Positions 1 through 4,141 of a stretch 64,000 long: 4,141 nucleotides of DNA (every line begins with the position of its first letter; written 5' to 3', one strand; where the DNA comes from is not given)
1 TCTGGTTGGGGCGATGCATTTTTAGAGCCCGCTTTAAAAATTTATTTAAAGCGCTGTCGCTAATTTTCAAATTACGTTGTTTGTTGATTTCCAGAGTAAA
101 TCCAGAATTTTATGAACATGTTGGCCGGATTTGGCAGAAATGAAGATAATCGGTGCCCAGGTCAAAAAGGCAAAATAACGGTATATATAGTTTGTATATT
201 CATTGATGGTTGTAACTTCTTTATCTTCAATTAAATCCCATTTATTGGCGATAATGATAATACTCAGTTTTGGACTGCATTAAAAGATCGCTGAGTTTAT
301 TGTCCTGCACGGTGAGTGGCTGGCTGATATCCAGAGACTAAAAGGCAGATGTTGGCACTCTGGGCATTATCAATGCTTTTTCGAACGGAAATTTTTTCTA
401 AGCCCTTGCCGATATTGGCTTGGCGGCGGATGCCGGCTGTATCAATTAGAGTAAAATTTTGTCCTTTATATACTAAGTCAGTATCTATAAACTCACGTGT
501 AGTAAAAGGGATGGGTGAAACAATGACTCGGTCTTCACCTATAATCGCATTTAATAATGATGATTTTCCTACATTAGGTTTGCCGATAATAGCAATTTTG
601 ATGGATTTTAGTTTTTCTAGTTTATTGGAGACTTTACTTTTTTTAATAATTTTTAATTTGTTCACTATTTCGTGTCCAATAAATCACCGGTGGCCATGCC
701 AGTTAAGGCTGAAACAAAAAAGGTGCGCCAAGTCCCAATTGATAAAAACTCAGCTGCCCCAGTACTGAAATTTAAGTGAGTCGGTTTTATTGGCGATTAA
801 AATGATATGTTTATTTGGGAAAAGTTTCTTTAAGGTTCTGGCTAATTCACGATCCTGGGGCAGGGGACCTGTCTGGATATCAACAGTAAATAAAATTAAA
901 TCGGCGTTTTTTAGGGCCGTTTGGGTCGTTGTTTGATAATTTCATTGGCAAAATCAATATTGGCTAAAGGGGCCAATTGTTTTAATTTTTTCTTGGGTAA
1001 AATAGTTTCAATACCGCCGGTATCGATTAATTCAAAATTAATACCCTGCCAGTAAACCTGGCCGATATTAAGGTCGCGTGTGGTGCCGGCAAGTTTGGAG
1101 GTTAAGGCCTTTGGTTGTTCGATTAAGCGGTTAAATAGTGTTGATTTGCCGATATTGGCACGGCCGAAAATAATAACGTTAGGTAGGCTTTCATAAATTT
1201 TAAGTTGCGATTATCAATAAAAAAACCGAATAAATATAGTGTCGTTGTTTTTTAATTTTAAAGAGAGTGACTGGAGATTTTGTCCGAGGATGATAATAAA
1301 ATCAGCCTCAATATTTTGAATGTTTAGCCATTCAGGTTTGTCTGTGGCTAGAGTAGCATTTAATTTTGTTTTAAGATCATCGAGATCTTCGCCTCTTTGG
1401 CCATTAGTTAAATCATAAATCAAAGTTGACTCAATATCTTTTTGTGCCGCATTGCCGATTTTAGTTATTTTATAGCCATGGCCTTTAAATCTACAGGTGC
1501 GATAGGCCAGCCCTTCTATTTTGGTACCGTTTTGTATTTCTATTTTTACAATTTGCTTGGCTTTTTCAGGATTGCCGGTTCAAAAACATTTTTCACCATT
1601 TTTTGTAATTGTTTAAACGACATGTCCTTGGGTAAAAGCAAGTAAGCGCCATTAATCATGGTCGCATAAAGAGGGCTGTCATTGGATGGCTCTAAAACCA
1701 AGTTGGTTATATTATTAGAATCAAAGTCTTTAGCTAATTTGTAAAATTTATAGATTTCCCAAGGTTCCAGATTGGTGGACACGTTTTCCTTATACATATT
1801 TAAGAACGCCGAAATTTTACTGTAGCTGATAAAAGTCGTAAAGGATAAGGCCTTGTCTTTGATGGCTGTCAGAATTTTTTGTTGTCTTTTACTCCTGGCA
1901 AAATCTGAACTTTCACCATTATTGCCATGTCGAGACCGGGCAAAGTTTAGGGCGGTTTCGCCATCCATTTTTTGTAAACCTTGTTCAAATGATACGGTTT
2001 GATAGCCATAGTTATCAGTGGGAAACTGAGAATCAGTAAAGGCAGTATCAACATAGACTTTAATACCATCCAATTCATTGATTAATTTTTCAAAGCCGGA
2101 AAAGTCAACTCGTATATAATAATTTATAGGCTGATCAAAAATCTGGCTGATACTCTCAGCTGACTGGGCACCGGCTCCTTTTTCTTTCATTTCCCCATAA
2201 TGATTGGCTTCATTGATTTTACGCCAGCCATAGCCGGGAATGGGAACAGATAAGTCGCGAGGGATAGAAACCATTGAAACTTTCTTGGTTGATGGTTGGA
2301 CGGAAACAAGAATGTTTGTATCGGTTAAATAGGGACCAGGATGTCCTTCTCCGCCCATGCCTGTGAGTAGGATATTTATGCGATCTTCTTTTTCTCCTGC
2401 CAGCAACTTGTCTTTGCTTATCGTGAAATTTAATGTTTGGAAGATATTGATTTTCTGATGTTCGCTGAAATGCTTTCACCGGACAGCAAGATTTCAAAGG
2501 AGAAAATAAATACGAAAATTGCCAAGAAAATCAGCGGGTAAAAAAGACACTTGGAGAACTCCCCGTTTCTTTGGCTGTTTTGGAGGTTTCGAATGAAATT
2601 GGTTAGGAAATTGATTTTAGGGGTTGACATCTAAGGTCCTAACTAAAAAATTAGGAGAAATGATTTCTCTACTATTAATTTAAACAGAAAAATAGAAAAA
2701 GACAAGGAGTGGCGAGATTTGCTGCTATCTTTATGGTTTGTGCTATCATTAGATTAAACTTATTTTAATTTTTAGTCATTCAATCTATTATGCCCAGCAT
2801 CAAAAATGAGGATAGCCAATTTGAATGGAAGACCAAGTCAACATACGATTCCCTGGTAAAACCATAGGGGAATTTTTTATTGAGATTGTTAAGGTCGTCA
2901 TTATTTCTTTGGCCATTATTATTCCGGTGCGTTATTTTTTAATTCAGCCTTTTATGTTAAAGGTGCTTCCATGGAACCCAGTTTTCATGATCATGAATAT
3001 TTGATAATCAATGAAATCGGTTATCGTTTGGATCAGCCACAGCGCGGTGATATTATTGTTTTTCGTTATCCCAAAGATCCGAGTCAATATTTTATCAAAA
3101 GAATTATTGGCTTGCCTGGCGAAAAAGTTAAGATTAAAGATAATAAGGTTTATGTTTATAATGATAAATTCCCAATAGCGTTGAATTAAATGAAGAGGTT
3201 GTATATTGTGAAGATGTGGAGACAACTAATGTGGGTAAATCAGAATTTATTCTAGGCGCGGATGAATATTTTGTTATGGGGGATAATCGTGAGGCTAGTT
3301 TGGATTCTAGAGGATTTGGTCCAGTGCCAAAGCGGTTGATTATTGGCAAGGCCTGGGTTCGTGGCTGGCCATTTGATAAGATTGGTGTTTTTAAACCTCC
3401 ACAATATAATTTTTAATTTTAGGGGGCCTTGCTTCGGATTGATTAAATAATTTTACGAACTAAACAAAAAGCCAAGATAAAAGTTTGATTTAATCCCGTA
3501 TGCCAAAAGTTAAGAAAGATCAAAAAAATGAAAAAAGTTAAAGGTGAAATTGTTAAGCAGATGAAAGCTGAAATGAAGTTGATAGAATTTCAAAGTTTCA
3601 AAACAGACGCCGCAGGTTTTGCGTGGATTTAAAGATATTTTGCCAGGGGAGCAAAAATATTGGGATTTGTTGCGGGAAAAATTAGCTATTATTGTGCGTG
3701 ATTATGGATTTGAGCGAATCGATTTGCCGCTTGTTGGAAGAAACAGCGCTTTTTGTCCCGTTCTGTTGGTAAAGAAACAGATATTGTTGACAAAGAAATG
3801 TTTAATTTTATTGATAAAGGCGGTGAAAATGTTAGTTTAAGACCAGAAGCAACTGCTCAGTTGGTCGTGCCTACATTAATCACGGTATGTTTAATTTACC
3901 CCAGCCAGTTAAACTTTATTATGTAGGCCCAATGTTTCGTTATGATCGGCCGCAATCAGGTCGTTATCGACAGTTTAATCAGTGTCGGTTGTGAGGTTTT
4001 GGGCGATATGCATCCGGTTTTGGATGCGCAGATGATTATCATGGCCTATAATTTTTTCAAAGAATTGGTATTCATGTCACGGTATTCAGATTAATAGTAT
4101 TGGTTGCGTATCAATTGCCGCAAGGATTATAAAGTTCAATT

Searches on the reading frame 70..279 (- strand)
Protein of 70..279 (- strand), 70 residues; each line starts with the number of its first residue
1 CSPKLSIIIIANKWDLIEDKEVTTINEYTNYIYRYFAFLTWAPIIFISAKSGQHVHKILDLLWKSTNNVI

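Call 33: search_protein_families(library=pfam, proteins=[window:70-279:-], max_evalue=0.01)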
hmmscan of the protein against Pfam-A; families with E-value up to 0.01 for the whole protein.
window:70-279:- (70 aa): 2 families
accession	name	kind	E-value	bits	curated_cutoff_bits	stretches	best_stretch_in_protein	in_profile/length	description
PF00009.33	GTP_EFTU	-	0.00024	21.2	26.5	1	4-64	121-184/188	Elongation factor Tu GTP binding domain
PF16897.10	MMR_HSR1_Xtn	-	0.00044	20.7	35.2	1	7-65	58-103/106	C-terminal region of MMR_HSR1 domain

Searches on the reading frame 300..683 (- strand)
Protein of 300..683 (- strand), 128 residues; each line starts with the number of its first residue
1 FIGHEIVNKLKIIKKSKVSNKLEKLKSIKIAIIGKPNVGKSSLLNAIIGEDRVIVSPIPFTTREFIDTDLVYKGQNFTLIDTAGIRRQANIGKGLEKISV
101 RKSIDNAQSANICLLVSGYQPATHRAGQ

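Call 33: search_protein_families(library=pfam, proteins=[window:300-683:-], max_evalue=0.01)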
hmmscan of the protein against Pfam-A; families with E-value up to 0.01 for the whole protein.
window:300-683:- (128 aa): 7 families
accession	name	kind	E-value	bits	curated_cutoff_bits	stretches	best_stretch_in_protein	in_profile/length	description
PF01926.29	MMR_HSR1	-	1.4e-22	80.4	21.9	1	29-116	1-82/113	50S ribosome-binding GTPase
PF00350.29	Dynamin_N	-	2.6e-08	34.5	27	1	30-63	1-34/168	Dynamin family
PF02421.24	FeoB_N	-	6.2e-08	32.7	27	1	29-87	2-59/156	Ferrous iron transport protein B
PF03193.22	RsgA_GTPase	-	0.0004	20.7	30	1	16-61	95-140/174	RsgA GTPase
PF04548.22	AIG1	-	0.00075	19.3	27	1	29-116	2-90/212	AIG1 family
PF08477.19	Roc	-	0.0036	18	27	1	29-88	1-69/119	Ras of Complex, Roc, domain of DAPkinase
PF00005.33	ABC_tran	-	0.0097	17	25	0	29-82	13-73/137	ABC transporter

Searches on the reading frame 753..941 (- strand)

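Call 33: search_protein_families(library=pfam, proteins=[window:753-941:-], max_evalue=0.01)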
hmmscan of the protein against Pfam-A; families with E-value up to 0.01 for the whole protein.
window:753-941:- (63 aa): 3 families
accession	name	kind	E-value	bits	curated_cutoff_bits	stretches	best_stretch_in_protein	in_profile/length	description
PF00009.33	GTP_EFTU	-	8.5e-06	25.9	26.5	1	2-56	82-134/188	Elongation factor Tu GTP binding domain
PF06858.20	NOG1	-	0.00027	21.1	27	1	8-54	8-58/58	Nucleolar GTP-binding protein 1 (NOG1)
PF01926.29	MMR_HSR1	-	0.00041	20.9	21.9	1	6-52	69-113/113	50S ribosome-binding GTPase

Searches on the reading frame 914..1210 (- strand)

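Call 33: search_protein_families(library=pfam, proteins=[window:914-1210:-], max_evalue=0.01)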
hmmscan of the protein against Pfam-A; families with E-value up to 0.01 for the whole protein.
window:914-1210:- (99 aa): 6 families
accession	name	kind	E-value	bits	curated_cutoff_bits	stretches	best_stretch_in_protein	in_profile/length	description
PF01926.29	MMR_HSR1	-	2.5e-18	66.6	21.9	1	12-71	2-57/113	50S ribosome-binding GTPase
PF02421.24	FeoB_N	-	1.5e-06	28.2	27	1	12-71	3-61/156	Ferrous iron transport protein B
PF04548.22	AIG1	-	0.00047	20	27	1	11-67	2-59/212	AIG1 family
PF09439.16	SRPRB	-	0.00057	19.7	25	1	9-70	3-59/178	Signal recognition particle receptor beta subunit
PF00025.27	Arf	-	0.0016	18.4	22.3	1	11-70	16-71/174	ADP-ribosylation factor family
PF00009.33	GTP_EFTU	-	0.0023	18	26.5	0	8-37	2-31/188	Elongation factor Tu GTP binding domain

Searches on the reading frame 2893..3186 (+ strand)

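Call 33: search_protein_families(library=pfam, proteins=[window:2893-3186:+], max_evalue=0.01)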
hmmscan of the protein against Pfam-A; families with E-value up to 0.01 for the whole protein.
window:2893-3186:+ (98 aa): 2 families
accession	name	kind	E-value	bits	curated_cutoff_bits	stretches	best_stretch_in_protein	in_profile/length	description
PF10502.14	Peptidase_S26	-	9.9e-27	94.4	22.9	1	13-92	19-98/168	Signal peptidase, peptidase S26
PF00717.28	Peptidase_S24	-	2.2e-06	27.8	23.3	1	19-82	37-92/116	Peptidase S24-like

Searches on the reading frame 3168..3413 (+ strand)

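Call 33: search_protein_families(library=pfam, proteins=[window:3168-3413:+], max_evalue=0.01)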
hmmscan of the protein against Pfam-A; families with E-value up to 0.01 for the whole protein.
window:3168-3413:+ (82 aa): 1 family
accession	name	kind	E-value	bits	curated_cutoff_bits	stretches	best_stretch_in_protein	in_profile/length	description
PF10502.14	Peptidase_S26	-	1.5e-12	48.3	22.9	1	16-67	120-168/168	Signal peptidase, peptidase S26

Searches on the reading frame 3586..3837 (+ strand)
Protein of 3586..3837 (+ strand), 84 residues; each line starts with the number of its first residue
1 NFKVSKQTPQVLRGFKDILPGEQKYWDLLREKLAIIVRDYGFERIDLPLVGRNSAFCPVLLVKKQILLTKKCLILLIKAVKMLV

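Call 33: search_protein_families(library=pfam, proteins=[window:3586-3837:+], max_evalue=0.01)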
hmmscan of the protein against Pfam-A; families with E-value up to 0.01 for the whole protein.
window:3586-3837:+ (84 aa): 1 family
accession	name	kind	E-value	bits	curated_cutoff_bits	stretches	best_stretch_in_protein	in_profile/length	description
PF13393.11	tRNA-synt_His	-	0.00042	20.1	25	1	14-51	1-38/308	Histidyl-tRNA synthetase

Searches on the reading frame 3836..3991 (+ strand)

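Call 33: search_protein_families(library=pfam, proteins=[window:3836-3991:+], max_evalue=0.01)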
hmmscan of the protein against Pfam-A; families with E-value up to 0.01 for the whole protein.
window:3836-3991:+ (52 aa): 1 family
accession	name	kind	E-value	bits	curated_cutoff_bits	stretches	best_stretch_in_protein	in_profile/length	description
PF00587.30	tRNA-synt_2b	-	0.00043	20.8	29.3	1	23-49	35-64/179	tRNA synthetase class II core domain (G, H, P, S and T)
